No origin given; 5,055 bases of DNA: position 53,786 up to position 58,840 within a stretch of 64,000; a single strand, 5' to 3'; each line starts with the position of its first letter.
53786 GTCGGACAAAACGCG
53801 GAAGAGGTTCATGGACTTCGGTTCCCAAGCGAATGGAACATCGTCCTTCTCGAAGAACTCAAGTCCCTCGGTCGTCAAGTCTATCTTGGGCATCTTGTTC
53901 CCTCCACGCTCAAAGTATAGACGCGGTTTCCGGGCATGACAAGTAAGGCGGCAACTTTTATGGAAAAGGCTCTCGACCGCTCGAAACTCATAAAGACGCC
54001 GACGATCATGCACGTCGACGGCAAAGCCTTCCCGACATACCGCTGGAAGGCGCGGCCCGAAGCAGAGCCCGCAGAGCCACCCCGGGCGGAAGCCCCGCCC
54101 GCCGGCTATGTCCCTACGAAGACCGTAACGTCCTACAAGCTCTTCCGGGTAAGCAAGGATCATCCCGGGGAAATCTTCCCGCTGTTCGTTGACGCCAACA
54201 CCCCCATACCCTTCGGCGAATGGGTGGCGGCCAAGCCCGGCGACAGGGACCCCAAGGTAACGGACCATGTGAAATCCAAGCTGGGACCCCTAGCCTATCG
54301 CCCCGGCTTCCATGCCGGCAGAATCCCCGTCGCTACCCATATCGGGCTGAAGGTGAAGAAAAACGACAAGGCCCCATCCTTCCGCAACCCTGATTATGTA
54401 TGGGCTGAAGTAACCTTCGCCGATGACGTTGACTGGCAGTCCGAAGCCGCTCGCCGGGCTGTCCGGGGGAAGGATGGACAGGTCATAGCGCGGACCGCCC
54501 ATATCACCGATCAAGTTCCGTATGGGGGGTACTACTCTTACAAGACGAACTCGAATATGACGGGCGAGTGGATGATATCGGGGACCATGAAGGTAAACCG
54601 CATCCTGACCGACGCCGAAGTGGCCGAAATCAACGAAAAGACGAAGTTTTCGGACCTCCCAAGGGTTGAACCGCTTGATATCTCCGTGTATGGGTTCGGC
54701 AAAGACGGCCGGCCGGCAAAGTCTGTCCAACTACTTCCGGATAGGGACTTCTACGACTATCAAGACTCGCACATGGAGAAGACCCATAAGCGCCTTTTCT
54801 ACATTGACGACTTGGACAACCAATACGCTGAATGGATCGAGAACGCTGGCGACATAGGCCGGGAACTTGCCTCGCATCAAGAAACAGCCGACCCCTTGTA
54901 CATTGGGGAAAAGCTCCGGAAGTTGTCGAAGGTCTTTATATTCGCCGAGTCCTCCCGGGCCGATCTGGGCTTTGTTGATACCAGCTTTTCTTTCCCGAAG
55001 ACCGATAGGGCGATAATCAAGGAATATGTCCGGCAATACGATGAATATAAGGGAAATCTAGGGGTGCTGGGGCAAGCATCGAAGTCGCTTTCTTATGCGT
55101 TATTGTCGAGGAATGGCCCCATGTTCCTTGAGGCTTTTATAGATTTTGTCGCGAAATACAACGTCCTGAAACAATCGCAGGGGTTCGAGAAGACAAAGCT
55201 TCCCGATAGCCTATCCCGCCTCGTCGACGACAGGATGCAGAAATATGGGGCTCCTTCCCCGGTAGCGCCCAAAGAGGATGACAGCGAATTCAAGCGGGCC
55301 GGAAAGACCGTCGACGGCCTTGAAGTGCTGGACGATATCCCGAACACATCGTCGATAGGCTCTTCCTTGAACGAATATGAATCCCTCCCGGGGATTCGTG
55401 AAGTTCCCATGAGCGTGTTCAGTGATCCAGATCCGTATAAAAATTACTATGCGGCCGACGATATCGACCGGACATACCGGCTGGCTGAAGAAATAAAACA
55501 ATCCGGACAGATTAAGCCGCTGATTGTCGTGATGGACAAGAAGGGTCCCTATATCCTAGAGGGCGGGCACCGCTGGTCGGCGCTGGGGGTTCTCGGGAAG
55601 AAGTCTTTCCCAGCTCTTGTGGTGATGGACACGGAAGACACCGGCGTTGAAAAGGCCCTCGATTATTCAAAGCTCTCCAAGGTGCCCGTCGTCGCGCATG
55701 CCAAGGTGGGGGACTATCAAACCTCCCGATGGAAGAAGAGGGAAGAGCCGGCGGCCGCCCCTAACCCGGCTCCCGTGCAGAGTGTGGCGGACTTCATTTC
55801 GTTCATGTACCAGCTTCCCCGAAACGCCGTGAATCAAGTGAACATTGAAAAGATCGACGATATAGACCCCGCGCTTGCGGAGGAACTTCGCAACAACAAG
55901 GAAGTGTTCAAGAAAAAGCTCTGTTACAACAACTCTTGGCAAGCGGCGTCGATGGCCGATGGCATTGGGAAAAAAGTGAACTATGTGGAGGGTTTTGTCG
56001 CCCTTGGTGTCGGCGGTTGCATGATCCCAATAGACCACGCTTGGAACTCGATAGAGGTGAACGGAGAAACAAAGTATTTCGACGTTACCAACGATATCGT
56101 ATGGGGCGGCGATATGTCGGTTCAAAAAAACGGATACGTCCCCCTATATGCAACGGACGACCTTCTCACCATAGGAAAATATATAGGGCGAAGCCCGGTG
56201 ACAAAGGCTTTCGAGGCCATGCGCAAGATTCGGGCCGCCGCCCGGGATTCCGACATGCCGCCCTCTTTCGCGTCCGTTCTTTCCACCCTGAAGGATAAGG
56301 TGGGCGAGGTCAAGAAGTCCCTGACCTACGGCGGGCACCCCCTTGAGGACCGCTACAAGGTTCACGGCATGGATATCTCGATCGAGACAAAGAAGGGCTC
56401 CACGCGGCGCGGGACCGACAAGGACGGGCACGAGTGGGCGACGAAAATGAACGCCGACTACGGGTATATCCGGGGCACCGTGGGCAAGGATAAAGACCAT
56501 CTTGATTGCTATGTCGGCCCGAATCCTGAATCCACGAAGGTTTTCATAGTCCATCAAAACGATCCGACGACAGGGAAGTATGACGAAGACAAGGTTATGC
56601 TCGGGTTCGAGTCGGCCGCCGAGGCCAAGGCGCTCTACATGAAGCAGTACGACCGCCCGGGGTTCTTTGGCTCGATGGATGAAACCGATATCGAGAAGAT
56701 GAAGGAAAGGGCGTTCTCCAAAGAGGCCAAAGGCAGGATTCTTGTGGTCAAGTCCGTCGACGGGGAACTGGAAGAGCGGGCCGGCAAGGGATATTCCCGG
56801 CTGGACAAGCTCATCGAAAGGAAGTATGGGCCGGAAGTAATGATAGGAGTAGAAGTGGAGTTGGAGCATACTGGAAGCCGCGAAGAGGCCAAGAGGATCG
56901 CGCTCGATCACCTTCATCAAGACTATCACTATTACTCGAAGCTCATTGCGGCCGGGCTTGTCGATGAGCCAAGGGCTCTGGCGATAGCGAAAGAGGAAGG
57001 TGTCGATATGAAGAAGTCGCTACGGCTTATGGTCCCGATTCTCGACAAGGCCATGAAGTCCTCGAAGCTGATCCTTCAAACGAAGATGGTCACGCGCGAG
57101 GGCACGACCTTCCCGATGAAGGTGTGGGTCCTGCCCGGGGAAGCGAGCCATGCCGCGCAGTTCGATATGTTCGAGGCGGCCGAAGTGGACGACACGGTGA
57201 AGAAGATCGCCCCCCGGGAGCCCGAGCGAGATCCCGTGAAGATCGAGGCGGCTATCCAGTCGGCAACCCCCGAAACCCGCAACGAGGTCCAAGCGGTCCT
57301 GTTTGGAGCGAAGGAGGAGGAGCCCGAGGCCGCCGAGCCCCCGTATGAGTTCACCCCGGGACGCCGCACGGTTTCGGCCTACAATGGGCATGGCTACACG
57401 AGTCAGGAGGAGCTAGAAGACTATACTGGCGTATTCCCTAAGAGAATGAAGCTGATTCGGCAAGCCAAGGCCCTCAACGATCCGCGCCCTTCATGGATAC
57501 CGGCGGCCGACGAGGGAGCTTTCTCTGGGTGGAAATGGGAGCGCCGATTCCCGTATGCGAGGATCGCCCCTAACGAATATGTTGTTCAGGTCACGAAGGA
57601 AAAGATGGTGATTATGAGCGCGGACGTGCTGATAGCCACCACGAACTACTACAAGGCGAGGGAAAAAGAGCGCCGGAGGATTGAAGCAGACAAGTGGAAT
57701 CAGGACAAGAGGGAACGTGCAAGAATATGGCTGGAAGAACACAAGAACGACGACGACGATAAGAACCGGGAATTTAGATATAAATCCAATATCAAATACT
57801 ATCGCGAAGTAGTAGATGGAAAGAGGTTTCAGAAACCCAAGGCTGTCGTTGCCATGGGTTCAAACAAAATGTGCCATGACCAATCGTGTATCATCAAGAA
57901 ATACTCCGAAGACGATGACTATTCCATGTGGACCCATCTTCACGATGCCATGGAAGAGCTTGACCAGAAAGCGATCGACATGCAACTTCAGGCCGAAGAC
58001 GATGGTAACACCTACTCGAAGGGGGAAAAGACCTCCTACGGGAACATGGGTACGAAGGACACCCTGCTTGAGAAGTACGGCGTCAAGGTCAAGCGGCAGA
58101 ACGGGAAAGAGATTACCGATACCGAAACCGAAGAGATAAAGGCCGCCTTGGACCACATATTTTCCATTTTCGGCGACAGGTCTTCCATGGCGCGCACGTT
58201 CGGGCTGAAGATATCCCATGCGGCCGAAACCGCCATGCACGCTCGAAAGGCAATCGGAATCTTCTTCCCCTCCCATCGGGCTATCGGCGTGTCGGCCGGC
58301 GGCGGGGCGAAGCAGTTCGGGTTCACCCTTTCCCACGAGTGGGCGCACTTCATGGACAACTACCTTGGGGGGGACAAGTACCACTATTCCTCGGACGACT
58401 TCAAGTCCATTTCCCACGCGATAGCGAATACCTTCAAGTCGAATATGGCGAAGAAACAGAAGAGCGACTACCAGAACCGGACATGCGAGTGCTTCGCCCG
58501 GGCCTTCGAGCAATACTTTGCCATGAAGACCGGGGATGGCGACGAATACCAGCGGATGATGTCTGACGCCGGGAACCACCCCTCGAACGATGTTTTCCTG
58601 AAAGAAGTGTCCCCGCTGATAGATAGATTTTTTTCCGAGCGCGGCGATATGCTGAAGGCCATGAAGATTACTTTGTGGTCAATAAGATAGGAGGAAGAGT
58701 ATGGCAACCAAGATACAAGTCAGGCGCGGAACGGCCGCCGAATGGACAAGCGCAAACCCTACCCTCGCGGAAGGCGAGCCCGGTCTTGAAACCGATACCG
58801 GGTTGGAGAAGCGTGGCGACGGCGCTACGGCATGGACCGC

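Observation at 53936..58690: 1584-aa multi-effector protein combining at least four enzyme-like domains separated by leader-module copies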

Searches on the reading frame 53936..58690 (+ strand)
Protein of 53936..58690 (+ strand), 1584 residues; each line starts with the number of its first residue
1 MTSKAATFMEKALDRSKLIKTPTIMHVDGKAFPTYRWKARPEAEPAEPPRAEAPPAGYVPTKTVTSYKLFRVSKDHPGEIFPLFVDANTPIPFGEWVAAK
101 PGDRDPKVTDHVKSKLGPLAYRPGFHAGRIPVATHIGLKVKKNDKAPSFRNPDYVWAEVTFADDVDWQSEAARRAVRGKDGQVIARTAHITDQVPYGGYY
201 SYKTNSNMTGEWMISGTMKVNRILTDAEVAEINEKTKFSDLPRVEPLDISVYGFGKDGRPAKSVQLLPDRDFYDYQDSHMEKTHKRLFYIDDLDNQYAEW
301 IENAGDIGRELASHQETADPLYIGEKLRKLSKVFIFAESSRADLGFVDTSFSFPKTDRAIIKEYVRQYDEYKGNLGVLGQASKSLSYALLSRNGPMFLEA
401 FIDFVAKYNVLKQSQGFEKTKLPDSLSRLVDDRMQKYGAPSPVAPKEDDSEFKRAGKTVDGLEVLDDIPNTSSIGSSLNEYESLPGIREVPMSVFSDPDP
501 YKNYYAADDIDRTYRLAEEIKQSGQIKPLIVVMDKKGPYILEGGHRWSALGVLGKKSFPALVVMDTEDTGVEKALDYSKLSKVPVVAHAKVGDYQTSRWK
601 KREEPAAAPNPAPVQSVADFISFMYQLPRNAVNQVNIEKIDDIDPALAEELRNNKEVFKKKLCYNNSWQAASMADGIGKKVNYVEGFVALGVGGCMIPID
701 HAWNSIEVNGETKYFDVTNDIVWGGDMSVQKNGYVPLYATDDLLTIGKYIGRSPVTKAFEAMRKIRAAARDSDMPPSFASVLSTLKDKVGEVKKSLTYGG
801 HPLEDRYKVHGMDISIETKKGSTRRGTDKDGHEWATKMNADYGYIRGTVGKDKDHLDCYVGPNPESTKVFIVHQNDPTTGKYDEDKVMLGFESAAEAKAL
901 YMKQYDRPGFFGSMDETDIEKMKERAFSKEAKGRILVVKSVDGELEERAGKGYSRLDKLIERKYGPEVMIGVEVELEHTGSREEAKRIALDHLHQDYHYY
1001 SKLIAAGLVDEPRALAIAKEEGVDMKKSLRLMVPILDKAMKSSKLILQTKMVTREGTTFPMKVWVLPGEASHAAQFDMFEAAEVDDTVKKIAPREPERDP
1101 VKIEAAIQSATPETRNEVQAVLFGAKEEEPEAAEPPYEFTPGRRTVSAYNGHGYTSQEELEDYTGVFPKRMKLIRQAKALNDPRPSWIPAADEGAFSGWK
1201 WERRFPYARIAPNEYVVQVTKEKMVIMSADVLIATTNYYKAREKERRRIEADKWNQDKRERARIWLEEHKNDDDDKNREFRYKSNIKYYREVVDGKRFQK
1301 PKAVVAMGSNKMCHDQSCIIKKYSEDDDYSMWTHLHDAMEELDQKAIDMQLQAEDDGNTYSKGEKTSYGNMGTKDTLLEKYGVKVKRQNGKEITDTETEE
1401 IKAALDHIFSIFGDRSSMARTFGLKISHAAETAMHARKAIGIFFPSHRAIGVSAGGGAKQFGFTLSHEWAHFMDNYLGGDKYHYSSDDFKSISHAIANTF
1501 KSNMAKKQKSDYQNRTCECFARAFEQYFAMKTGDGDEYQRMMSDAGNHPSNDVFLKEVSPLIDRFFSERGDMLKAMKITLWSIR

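Call 5: search_protein_families(library=pfam, proteins=[window:53936-58690:+], max_evalue=0.1)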
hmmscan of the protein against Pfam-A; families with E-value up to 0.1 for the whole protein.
window:53936-58690:+ (1584 aa): 5 families
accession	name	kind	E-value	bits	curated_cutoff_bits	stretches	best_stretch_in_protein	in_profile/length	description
PF18823.6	InPase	-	7.4e-45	152.5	26.8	1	805-924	12-132/135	Inorganic Pyrophosphatase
PF18905.5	DUF5661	-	1.6e-05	25.6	27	1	969-1003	21-59/65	Protein of unknown function (DUF5661)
PF02195.25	ParB_N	-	0.001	19.5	26.3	1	514-569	28-83/95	ParB N-terminal domain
PF18796.6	LPD1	-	0.002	18.6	27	1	1505-1532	2-29/78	Large polyvalent protein-associated domain 1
PF00719.24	Pyrophosphatase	-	0.053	13.8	23.5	0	836-862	32-58/153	Inorganic pyrophosphatase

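Call 6: search_protein_families(library=phrogs, proteins=[window:53936-58690:+], max_evalue=0.01)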
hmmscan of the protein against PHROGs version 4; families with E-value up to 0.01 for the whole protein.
window:53936-58690:+ (1584 aa): 18 families
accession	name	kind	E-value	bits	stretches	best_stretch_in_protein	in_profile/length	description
phrog_22901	-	unknown function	3.6e-66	224.3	1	1095-1575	914-1375/1394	-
phrog_30118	-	unknown function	4e-63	213.4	1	62-254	2-192/194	-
phrog_30335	-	unknown function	5e-34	117.7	1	804-907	770-873/2900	-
phrog_37402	-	unknown function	1.9e-32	112.5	1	783-940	1090-1251/2639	-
phrog_4660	-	head and packaging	7.4e-31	108.3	1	780-924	610-751/765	minor head protein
phrog_10089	-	moron, auxiliary metabolic gene and host takeover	1.3e-29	102.7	1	806-925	899-1021/4647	DarB-like antirestriction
phrog_938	-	lysis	3.8e-28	98.2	1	805-906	1510-1615/2185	endolysin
phrog_4272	-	unknown function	1.9e-25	90.5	1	804-929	134-258/764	-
phrog_20705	-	head and packaging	1.1e-21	77.8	1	806-923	32-151/690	virion structural protein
phrog_5143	-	unknown function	1.1e-20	73.4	1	780-925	704-848/2204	-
phrog_29900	-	unknown function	5.4e-20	71.8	1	806-907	779-882/1028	-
phrog_33607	-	unknown function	2.7e-15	57.4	1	814-907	118-208/287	-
phrog_4715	-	DNA, RNA and nucleotide metabolism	3e-06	26.9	1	509-568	167-227/630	ParB-like partition protein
phrog_12224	-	unknown function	0.00012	23.1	1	62-143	3-70/110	-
phrog_1033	-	DNA, RNA and nucleotide metabolism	0.00029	21.7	1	516-567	61-115/334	ParB-like partition protein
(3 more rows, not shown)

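Call 8: search_protein_families(library=ncbifam, proteins=[window:53936-58690:+], max_evalue=0.1)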
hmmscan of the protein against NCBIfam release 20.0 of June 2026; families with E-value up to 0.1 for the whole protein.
window:53936-58690:+ (1584 aa): 4 families
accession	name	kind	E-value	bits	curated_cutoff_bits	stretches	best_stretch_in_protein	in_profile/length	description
TIGR00180.1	parB_part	domain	0.0011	18.8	58.45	1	516-569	32-88/186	ParB/RepB/Spo0J family partition protein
TIGR04285.1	nucleoid_noc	exception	0.0034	16.8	315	1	514-568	27-80/255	nucleoid occlusion protein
NF053625.1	SerKinSerKArch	equivalog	0.049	12.8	380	0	516-563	38-88/244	ADP-dependent L-serine kinase SerK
NF003339.0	PRK04351.1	equivalog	0.062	12.9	113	0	1420-1518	16-119/149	SprT family protein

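Call 12: search_solved_structures(query=window:53936-58687:+, max_evalue=1)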
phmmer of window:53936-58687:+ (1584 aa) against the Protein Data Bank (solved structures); distinct sequences matched with E-value up to 1: 7.
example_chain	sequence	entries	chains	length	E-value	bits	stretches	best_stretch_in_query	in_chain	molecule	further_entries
9b41_L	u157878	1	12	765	6e-20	73.7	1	801-921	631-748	gp19 Portal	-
7o0n_A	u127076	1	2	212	2.8e-05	25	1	486-575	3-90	ParB family protein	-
7bnk_A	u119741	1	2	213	4.9e-05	24.2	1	486-575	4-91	ParB family protein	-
7bnr_A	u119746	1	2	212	5.4e-05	24.1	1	486-575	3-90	ParB family protein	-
6sdk_A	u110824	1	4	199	0.21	12.2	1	497-564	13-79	Stage 0 sporulation protein J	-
1vz0_A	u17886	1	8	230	0.34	11.5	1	487-576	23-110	Chromosome-partitioning protein Spo0J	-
4umk_A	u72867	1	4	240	0.53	10.8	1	498-569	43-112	PROBABLE CHROMOSOME-PARTITIONING PROTEIN PARB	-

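Call 13: find_homologous_proteins(query=window:53936-58687:+, max_evalue=0.001)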
Query window:53936-58687:+ (1584 aa): 204 proteins with E <= 0.001 among 8000 candidates; the best 120 are listed.
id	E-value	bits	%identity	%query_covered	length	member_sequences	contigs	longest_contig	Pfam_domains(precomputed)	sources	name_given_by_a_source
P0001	0.0e+0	3643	100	99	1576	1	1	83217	PF18905.6,PF02195.27,PF18823.7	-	-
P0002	0.0e+0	1058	49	50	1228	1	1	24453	PF18905.6,PF18760.8,PF18823.7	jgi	-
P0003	4.1e-122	427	58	12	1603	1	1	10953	PF18760.8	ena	-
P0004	1.8e-79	286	60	12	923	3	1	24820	PF18760.8,PF18823.7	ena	-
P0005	3.3e-77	278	62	12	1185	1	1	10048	PF18760.8,PF18823.7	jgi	-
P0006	4.2e-75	271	63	13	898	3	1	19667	PF18834.7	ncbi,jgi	jgi:hypothetical protein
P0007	3.9e-73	265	58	14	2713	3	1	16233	-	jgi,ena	jgi:hypothetical protein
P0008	6.2e-73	264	59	13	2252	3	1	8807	-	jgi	jgi:hypothetical protein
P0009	8.4e-71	257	59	13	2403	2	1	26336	-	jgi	jgi:hypothetical protein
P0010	1.4e-70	256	55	14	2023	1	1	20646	-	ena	-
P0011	9.3e-70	254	56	14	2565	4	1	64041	-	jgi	jgi:hypothetical protein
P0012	1.1e-69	254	55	14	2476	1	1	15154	-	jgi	jgi:Mn-dependent DtxR family transcriptional regulator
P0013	3.0e-69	252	57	13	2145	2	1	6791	-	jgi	jgi:hypothetical protein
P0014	5.4e-69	251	59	13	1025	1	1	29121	-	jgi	jgi:hypothetical protein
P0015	7.8e-68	247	59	14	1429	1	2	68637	-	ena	-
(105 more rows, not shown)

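Call 23: find_encoding_contigs(protein=P0002, flank=10000, max_places=3)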
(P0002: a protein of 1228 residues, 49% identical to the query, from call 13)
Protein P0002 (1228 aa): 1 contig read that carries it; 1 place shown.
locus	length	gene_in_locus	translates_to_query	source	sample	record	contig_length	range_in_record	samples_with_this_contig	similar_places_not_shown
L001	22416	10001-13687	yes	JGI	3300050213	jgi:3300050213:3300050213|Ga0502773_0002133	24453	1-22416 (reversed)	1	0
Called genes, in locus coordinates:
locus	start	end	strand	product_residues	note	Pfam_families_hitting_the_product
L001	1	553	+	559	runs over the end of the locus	PF04860:Phage_portal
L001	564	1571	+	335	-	-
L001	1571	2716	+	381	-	-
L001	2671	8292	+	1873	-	PF02384:N6_Mtase, PF07669:Eco57I (faint), PF04851:ResIII (weak), PF28555:Helicase_dom, PF00271:Helicase_C (weak)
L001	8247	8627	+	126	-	-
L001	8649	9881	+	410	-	PF04607:RelA_SpoT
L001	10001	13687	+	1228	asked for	PF18760:ART-PolyVal, PF18823:InPase, PF18905:DUF5661 (weak)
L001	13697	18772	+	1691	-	PF00176:SNF2-rel_dom, PF04851:ResIII, PF00271:Helicase_C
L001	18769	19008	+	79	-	-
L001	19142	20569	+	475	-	-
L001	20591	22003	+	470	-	-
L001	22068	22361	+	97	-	-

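Call 24: find_encoding_contigs(protein=P0001, flank=10000, max_places=3)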
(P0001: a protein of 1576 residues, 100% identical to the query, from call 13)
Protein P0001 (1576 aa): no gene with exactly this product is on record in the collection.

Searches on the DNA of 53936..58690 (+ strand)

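Call 7: search_dna_similar(query=window:53936-58690:+, collection=phages, mode=near, max_rows=15)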
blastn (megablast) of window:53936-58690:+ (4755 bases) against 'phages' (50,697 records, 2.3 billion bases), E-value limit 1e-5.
No match.
